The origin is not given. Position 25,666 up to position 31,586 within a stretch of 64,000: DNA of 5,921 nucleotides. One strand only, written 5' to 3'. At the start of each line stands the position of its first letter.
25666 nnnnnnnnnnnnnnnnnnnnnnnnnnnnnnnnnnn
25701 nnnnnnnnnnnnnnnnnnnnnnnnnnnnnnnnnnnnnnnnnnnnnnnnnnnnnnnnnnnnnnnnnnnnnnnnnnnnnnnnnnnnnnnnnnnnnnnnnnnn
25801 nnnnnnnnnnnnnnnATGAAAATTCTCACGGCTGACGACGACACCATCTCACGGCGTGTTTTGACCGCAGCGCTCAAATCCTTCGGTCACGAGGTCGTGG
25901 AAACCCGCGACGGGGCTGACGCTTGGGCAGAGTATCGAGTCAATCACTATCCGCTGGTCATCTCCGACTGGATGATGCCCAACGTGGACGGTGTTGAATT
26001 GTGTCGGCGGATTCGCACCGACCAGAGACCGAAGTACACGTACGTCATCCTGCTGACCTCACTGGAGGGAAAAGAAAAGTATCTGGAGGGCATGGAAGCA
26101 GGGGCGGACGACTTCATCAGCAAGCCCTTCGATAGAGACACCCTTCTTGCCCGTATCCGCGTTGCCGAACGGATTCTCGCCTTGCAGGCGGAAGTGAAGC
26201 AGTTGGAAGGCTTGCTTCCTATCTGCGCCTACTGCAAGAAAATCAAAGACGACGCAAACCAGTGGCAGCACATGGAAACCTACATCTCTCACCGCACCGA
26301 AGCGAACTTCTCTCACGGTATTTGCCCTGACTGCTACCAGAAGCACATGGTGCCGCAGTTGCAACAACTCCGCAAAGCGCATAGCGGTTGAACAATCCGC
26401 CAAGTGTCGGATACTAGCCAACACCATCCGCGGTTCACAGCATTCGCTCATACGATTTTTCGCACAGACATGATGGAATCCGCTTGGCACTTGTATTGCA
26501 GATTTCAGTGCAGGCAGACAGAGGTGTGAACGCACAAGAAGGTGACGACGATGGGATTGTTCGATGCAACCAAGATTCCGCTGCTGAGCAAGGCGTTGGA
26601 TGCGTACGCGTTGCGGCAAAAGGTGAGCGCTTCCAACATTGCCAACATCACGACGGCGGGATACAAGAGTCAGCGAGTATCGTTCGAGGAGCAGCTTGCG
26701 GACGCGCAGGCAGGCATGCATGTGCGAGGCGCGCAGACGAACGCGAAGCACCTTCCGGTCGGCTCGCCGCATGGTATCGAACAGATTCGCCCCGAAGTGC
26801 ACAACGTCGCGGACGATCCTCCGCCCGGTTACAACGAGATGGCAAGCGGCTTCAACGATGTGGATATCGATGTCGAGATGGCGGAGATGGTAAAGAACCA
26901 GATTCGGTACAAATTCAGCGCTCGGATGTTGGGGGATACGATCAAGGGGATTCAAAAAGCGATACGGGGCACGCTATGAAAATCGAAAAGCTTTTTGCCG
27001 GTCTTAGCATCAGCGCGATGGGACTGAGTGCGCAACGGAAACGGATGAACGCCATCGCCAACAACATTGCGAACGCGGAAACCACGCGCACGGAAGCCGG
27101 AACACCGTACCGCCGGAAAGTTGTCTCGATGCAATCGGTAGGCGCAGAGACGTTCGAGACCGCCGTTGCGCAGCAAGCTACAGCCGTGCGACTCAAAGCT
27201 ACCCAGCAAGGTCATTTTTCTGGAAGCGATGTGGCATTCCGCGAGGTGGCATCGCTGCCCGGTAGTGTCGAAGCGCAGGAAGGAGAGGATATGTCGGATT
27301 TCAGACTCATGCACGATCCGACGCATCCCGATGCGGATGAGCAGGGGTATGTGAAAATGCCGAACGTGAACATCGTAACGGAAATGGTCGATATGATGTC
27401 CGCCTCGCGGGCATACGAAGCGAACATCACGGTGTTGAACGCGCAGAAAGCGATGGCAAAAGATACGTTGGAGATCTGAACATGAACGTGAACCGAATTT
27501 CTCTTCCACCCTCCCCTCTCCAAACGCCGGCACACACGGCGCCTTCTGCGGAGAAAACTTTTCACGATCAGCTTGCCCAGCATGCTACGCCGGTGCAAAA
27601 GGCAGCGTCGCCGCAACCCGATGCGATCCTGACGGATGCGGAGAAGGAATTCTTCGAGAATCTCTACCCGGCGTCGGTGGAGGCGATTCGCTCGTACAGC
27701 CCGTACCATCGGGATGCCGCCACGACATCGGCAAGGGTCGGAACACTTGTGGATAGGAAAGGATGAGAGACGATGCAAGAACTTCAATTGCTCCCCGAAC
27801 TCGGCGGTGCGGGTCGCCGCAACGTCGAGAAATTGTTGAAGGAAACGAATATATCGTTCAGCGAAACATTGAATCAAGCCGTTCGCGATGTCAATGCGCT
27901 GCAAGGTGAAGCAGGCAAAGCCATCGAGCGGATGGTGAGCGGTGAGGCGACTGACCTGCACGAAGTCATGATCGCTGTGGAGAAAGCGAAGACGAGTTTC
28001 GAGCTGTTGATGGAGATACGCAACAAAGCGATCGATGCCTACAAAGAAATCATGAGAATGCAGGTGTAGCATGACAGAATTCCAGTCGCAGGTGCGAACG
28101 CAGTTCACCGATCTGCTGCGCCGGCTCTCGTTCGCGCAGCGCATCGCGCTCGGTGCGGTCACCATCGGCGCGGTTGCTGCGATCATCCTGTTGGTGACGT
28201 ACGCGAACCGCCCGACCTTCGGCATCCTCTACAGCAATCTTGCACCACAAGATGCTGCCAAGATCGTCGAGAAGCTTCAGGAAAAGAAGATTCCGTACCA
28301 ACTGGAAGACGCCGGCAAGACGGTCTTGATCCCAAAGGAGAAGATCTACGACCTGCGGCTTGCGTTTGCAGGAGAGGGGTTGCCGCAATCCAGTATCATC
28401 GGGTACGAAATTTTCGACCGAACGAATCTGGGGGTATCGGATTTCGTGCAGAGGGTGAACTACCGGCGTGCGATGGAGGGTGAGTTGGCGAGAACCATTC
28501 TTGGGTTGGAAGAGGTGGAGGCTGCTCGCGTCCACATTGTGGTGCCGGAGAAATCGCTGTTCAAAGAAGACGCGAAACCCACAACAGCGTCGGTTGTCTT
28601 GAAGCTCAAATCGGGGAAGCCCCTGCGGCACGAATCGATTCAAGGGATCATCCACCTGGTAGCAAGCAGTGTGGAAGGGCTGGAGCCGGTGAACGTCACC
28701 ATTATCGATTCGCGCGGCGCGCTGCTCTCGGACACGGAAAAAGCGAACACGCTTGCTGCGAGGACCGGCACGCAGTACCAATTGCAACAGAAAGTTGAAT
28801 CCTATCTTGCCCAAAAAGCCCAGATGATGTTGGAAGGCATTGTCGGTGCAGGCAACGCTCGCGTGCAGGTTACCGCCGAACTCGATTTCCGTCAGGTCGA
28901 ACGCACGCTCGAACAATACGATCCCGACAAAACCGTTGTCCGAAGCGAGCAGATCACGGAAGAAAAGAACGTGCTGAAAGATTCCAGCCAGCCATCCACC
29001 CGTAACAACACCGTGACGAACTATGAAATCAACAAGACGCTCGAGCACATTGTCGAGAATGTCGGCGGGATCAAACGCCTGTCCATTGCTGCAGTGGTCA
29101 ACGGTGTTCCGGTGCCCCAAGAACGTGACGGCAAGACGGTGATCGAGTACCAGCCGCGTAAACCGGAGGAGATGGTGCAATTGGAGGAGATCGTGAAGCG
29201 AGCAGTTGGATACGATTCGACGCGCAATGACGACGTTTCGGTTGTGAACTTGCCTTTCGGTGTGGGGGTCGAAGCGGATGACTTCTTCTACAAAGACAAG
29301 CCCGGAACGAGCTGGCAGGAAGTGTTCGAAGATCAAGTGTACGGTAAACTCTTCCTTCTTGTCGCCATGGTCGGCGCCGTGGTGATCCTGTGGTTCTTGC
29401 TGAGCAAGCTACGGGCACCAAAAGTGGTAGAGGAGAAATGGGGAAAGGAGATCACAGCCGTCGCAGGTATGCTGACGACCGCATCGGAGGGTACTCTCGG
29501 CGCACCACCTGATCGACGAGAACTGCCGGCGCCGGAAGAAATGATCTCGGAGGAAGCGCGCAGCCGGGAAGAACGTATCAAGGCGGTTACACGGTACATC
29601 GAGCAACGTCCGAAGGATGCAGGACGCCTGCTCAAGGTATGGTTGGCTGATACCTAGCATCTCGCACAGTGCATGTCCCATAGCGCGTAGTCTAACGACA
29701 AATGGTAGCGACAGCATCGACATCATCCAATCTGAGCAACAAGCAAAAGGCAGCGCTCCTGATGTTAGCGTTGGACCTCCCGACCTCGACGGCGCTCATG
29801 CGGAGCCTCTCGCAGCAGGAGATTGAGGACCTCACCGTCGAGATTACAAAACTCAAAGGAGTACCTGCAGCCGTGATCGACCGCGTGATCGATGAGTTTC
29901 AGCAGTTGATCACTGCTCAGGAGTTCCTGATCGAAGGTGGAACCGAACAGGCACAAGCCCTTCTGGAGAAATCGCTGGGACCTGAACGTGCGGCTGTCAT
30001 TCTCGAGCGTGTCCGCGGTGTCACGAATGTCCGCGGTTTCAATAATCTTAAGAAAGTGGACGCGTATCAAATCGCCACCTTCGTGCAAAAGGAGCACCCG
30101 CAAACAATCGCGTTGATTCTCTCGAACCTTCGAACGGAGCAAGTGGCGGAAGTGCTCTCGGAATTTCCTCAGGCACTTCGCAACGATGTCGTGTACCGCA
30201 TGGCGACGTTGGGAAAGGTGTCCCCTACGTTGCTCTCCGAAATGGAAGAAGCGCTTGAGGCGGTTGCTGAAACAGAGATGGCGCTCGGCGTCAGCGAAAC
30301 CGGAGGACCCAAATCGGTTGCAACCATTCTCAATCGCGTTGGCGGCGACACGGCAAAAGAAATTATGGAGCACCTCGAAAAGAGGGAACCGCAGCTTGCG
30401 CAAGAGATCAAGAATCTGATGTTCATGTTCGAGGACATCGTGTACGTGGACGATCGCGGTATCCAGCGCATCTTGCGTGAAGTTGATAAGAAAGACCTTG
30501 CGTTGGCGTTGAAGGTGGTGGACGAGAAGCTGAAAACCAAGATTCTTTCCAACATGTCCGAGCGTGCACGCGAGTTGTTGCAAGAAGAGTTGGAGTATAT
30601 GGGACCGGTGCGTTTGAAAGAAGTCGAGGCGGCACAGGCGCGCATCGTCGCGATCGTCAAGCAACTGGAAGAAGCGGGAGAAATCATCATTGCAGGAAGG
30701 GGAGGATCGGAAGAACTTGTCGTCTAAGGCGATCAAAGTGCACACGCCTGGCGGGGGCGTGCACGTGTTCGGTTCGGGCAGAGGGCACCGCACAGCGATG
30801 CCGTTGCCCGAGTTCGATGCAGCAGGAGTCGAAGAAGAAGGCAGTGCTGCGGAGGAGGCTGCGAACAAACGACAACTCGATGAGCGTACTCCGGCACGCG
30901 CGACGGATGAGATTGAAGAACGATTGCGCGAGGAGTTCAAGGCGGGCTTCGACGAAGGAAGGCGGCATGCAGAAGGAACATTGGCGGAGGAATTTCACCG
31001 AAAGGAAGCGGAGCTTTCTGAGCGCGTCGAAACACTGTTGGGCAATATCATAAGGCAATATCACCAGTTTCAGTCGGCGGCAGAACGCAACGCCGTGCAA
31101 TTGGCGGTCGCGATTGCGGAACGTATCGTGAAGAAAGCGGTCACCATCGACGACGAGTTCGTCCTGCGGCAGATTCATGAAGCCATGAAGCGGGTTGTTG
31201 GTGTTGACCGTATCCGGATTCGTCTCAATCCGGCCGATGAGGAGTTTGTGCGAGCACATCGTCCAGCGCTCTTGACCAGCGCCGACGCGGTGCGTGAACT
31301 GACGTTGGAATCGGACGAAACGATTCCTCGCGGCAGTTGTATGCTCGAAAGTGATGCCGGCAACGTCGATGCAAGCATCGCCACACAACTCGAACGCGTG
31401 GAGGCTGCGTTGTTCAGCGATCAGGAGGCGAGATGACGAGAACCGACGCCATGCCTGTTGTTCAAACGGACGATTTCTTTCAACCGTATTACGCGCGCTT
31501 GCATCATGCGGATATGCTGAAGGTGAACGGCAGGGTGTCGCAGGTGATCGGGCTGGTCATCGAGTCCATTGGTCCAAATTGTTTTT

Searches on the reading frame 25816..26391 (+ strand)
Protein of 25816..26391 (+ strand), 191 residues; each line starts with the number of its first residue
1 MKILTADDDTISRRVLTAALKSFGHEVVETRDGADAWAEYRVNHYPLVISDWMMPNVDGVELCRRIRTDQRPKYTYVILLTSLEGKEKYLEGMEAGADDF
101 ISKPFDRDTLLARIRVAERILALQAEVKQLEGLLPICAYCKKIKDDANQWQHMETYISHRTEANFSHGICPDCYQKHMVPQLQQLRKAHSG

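Call 46: search_protein_families(library=pfam, proteins=[window:25816-26391:+], max_evalue=0.00001)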
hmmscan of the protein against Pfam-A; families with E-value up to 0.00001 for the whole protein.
window:25816-26391:+ (191 aa): 1 family
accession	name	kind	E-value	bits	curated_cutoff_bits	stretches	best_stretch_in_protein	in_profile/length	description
PF00072.30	Response_reg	-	9.5e-27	93.8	30.2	1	3-115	1-111/111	Response regulator receiver domain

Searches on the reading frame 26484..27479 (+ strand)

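Call 46: search_protein_families(library=pfam, proteins=[window:26484-27479:+], max_evalue=0.00001)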
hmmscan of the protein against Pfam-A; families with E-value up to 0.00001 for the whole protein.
window:26484-27479:+ (331 aa): 2 families
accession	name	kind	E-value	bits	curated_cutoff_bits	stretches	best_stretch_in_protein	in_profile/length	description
PF06429.18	Flg_bbr_C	-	2.3e-15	56.3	23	1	287-330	2-45/46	Flagellar basal body rod FlgEFG protein C-terminal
PF00460.25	Flg_bb_rod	-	9.1e-07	29.2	20.7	1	178-201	5-28/31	Flagella basal body rod protein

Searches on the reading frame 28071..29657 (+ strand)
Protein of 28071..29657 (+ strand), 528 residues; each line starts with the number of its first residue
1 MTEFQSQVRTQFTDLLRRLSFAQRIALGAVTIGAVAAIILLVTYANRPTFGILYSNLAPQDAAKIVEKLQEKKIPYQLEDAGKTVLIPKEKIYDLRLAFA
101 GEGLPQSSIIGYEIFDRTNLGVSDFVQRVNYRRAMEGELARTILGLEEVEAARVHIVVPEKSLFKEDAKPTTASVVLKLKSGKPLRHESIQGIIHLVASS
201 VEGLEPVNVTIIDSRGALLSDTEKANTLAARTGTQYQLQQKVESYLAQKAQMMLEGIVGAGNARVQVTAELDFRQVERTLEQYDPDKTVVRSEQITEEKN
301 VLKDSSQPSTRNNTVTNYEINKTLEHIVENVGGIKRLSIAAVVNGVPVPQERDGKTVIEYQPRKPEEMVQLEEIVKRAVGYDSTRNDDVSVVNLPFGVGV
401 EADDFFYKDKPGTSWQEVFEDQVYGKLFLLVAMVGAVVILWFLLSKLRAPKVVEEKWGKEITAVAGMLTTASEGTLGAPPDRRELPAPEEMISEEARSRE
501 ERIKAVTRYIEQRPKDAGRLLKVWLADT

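Call 46: search_protein_families(library=pfam, proteins=[window:28071-29657:+], max_evalue=0.00001)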
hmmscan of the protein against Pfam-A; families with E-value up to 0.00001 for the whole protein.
window:28071-29657:+ (528 aa): 2 families
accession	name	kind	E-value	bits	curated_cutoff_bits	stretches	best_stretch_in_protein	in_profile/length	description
PF01514.23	YscJ_FliF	-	6.1e-66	222.1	24.4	1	46-220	2-178/179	Secretory protein of YscJ/FliF family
PF08345.17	YscJ_FliF_C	-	1.2e-37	130.1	23.8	1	254-396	1-147/147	Flagellar M-ring protein C-terminal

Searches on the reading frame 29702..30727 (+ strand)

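Call 46: search_protein_families(library=pfam, proteins=[window:29702-30727:+], max_evalue=0.00001)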
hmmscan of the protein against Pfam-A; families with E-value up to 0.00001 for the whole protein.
window:29702-30727:+ (341 aa): 4 families
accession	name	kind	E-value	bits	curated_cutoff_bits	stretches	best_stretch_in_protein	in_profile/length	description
PF01706.21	FliG_C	-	6.2e-49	165.2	23.3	1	223-330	1-108/108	FliG C-terminal domain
PF14842.11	FliG_N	-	4.6e-34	117.6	25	2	10-113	1-104/104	FliG N-terminal domain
PF14841.11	FliG_M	-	5.6e-31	107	25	1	123-191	3-71/76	FliG middle domain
PF03448.22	MgtE_N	-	3.7e-08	34.3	25.9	0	250-299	50-99/102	MgtE intracellular N domain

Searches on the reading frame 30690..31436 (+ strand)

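Call 46: search_protein_families(library=pfam, proteins=[window:30690-31436:+], max_evalue=0.00001)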
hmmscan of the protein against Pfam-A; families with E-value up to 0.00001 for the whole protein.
window:30690-31436:+ (248 aa): 1 family
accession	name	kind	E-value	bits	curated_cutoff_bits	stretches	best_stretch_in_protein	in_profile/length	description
PF02108.21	FliH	-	3.7e-24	85.5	24.1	1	110-237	4-128/128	Flagellar assembly protein FliH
